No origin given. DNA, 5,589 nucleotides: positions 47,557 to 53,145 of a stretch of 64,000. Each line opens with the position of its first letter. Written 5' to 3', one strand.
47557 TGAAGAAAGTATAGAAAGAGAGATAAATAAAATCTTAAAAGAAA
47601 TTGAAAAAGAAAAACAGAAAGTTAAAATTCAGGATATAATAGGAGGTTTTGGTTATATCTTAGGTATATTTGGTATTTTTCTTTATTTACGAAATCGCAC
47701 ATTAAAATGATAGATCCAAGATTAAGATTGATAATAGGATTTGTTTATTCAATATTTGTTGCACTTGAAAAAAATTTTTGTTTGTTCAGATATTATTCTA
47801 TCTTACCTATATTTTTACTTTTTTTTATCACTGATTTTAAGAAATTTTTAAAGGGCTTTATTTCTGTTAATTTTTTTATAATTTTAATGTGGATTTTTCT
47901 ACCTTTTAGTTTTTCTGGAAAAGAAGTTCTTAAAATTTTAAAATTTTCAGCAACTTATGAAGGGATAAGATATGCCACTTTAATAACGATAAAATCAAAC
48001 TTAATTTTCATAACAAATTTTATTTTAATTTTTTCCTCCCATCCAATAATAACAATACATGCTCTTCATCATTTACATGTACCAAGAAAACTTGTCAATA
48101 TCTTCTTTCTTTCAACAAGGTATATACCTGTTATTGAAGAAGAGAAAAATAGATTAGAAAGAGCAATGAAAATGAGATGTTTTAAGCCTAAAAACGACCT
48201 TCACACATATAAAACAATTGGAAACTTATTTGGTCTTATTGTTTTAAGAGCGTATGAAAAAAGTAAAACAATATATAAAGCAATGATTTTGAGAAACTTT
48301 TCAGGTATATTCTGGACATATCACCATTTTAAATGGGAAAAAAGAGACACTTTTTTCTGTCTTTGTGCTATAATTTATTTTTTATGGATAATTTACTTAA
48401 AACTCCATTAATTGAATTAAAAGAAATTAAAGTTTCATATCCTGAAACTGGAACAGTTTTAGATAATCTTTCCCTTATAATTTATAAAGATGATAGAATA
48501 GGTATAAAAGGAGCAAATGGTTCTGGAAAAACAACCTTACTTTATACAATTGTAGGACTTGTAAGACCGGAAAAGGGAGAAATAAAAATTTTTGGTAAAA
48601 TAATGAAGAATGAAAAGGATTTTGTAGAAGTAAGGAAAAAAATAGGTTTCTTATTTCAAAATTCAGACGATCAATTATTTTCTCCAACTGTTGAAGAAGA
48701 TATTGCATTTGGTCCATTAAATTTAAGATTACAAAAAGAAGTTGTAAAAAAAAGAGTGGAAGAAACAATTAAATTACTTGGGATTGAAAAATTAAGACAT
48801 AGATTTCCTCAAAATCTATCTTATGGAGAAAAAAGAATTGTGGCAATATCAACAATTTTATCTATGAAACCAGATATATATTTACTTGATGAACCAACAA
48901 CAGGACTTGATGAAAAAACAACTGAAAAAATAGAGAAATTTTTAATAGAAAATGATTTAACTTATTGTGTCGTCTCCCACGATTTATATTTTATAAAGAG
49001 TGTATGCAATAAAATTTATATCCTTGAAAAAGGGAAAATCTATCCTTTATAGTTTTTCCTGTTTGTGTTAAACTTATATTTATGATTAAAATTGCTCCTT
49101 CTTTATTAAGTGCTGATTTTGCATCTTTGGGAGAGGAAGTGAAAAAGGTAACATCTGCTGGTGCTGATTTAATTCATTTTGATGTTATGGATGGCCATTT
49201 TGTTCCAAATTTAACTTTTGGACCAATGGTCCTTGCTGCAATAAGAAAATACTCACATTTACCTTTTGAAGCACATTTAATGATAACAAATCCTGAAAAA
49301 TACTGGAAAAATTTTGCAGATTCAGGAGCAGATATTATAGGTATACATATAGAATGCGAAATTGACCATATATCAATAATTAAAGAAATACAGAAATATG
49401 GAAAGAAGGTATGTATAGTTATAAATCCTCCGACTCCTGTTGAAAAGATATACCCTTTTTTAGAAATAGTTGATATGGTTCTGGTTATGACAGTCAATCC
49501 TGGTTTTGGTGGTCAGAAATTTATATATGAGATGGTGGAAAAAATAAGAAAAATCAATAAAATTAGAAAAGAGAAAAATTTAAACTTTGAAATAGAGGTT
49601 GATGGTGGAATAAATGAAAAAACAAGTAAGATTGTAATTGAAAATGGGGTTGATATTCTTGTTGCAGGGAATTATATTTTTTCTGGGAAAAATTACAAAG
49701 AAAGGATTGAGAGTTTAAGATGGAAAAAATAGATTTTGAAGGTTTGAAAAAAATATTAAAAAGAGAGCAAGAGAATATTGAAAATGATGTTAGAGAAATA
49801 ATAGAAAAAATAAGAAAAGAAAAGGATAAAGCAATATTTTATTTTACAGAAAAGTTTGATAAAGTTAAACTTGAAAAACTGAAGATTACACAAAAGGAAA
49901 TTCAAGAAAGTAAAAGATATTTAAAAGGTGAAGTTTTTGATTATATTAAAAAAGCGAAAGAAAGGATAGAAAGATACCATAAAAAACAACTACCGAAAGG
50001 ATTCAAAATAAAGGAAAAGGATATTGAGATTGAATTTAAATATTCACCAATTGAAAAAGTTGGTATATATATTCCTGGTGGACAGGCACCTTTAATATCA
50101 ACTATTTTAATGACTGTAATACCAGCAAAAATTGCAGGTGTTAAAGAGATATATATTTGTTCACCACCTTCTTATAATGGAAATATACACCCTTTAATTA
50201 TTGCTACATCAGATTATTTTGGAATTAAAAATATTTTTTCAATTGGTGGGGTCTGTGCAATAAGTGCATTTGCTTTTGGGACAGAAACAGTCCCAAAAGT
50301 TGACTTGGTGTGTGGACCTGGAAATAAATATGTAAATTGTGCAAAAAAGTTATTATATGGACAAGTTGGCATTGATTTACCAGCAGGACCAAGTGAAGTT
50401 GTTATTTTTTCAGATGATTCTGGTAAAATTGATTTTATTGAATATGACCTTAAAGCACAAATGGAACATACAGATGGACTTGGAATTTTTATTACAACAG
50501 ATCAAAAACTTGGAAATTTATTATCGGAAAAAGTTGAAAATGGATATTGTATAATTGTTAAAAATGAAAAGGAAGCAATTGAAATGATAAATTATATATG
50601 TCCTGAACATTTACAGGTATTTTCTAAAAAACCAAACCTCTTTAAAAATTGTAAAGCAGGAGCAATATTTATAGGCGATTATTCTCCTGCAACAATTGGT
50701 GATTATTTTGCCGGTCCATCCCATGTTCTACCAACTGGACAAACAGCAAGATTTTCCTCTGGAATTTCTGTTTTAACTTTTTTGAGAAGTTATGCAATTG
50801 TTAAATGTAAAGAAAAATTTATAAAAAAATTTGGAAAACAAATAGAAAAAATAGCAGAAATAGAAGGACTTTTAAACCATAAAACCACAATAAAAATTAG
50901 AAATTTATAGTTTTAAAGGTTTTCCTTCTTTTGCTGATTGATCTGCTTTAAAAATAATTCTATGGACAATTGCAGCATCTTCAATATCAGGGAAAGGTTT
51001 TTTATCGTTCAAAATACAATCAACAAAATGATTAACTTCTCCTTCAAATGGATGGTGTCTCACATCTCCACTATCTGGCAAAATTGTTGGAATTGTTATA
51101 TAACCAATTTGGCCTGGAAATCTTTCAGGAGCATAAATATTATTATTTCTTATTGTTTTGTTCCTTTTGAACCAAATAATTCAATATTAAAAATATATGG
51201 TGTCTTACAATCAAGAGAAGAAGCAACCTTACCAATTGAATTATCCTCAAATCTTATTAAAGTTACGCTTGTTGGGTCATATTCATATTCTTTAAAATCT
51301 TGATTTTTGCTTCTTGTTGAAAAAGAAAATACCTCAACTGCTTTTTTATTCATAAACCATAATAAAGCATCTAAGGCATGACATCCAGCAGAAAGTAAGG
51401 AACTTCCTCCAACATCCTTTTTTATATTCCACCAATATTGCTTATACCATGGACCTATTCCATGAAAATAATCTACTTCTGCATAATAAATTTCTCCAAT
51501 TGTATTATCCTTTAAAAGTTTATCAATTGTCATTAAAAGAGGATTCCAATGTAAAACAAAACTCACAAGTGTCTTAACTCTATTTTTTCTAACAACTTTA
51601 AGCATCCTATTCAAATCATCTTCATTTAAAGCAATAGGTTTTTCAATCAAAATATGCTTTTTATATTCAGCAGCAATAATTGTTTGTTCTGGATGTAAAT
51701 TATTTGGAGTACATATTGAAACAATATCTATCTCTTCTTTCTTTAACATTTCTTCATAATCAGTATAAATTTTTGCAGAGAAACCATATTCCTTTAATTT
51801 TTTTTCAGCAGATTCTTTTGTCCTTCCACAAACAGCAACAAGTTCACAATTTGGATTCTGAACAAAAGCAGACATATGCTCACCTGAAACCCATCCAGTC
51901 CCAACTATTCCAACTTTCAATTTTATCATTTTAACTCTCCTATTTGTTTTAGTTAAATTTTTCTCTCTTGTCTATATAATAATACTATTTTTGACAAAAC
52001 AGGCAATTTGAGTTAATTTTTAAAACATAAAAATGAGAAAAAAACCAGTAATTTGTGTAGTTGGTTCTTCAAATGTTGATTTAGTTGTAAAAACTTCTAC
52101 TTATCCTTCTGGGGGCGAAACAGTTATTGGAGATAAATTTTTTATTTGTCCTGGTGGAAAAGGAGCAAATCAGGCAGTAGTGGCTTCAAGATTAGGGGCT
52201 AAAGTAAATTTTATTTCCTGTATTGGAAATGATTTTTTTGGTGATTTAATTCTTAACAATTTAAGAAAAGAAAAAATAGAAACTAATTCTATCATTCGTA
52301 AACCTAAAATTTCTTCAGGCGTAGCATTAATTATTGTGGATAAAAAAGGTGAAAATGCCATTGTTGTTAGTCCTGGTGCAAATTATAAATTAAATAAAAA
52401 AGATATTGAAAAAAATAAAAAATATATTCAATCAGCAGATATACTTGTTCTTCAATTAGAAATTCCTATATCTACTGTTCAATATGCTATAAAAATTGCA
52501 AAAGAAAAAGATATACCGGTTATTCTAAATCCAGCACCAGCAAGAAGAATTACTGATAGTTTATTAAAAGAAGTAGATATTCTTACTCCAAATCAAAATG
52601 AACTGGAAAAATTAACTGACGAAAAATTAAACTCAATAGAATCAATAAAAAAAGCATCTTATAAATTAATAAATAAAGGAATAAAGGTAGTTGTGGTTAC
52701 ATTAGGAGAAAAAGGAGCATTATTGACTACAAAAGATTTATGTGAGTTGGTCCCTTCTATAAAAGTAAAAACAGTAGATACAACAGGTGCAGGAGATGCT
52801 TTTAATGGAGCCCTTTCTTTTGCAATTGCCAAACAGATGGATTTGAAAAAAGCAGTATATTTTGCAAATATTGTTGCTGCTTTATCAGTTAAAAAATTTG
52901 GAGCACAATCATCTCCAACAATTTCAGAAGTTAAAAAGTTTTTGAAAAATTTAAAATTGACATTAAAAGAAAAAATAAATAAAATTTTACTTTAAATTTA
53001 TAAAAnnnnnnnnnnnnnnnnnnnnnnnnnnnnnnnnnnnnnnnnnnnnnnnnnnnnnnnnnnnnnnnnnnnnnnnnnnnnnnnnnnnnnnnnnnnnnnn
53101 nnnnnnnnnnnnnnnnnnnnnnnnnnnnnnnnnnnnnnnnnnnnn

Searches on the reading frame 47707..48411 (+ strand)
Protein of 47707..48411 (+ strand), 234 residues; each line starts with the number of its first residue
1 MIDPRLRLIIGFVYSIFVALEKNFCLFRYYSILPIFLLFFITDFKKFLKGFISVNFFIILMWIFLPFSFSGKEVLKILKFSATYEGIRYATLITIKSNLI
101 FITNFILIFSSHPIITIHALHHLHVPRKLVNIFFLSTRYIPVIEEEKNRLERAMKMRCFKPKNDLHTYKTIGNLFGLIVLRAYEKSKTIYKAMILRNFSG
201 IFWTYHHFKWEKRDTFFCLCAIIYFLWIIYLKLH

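Call 23: search_protein_families(library=pfam, max_evalue=0.00001, proteins=[window:47707-48411:+])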
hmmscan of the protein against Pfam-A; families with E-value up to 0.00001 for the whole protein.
window:47707-48411:+ (234 aa): 1 family
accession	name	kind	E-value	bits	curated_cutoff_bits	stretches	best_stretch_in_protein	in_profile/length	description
PF02361.21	CbiQ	-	2.4e-27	96.4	25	1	2-200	8-210/216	Cobalt transport protein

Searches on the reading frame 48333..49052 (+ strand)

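Call 23: search_protein_families(library=pfam, max_evalue=0.00001, proteins=[window:48333-49052:+])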
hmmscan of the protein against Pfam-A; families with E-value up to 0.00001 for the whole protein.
window:48333-49052:+ (239 aa): 3 families
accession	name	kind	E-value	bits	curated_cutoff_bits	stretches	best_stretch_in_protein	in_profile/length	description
PF00005.33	ABC_tran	-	2.7e-30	106.2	25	1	43-190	1-137/137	ABC transporter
PF13304.12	AAA_21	-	2e-11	44.9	27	0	57-118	3-70/304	AAA domain, putative AbiEii toxin, Type IV TA system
PF02463.25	SMC_N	-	1.7e-08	34.6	40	1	57-224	28-205/220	RecF/RecN/SMC N terminal domain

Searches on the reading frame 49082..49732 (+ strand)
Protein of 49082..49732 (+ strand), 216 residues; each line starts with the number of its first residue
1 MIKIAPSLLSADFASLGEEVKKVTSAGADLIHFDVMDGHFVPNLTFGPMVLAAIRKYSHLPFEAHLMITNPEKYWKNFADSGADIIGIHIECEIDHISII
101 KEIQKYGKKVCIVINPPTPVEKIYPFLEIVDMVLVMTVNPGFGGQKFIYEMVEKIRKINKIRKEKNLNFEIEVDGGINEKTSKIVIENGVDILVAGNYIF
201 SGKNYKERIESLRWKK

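Call 23: search_protein_families(library=pfam, max_evalue=0.00001, proteins=[window:49082-49732:+])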
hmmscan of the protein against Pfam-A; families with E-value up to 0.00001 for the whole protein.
window:49082-49732:+ (216 aa): 1 family
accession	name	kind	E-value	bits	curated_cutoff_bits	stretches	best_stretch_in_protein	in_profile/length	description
PF00834.25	Ribul_P_3_epim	-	3.6e-76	255.4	21.1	1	3-200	1-198/198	Ribulose-phosphate 3 epimerase family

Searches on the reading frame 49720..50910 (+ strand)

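Call 23: search_protein_families(library=pfam, max_evalue=0.00001, proteins=[window:49720-50910:+])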
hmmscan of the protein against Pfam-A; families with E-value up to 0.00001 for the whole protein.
window:49720-50910:+ (396 aa): 1 family
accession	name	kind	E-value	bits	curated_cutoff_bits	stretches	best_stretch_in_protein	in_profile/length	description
PF00815.25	Histidinol_dh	-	4.3e-127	425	27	1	15-394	6-410/411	Histidinol dehydrogenase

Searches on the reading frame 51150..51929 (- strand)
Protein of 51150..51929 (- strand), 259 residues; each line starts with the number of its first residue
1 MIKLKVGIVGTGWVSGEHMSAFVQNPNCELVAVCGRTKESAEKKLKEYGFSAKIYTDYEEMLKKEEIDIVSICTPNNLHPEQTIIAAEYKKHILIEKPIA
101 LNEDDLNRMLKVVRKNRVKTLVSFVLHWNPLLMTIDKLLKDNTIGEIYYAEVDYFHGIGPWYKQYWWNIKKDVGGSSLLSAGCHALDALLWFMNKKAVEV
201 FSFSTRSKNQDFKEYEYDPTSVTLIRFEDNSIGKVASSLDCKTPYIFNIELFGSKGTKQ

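Call 23: search_protein_families(library=pfam, max_evalue=0.00001, proteins=[window:51150-51929:-])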
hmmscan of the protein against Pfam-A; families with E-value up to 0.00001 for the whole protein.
window:51150-51929:- (259 aa): 4 families
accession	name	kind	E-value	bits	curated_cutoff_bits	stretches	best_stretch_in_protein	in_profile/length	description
PF01408.29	GFO_IDH_MocA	-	6.9e-28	98.2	24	1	4-122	1-118/120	Oxidoreductase family, NAD-binding Rossmann fold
PF22725.1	GFO_IDH_MocA_C3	-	3e-19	69.7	27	1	134-257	3-122/124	GFO/IDH/MocA C-terminal domain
PF02894.22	GFO_IDH_MocA_C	-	1.7e-11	44.8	22.9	1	137-257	2-126/218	Oxidoreductase family, C-terminal alpha/beta domain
PF01118.30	Semialdhyde_dh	-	9.7e-06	26.4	26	0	5-86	1-86/121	Semialdehyde dehydrogenase, NAD binding domain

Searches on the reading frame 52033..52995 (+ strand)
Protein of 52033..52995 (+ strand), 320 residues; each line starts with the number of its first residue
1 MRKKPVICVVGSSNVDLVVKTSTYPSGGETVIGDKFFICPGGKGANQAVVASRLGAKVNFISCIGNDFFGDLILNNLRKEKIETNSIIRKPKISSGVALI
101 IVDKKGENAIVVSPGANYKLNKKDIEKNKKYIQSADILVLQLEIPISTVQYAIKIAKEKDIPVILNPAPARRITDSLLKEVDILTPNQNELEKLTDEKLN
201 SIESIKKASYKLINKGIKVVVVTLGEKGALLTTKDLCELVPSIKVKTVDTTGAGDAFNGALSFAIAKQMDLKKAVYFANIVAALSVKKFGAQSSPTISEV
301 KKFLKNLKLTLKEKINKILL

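Call 23: search_protein_families(library=pfam, max_evalue=0.00001, proteins=[window:52033-52995:+])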
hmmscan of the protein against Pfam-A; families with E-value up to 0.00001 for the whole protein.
window:52033-52995:+ (320 aa): 3 families
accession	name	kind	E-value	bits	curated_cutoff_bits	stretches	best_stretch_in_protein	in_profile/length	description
PF00294.29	PfkB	-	1.4e-77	261.4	25.8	1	7-294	4-298/302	pfkB family carbohydrate kinase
PF08543.17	Phos_pyr_kin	-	1.8e-15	57.4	27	1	165-280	104-226/246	Phosphomethylpyrimidine kinase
PF01256.23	Carb_kinase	-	8.7e-07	29.1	27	1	176-293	112-227/242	NAD(P)H-hydrate dehydratase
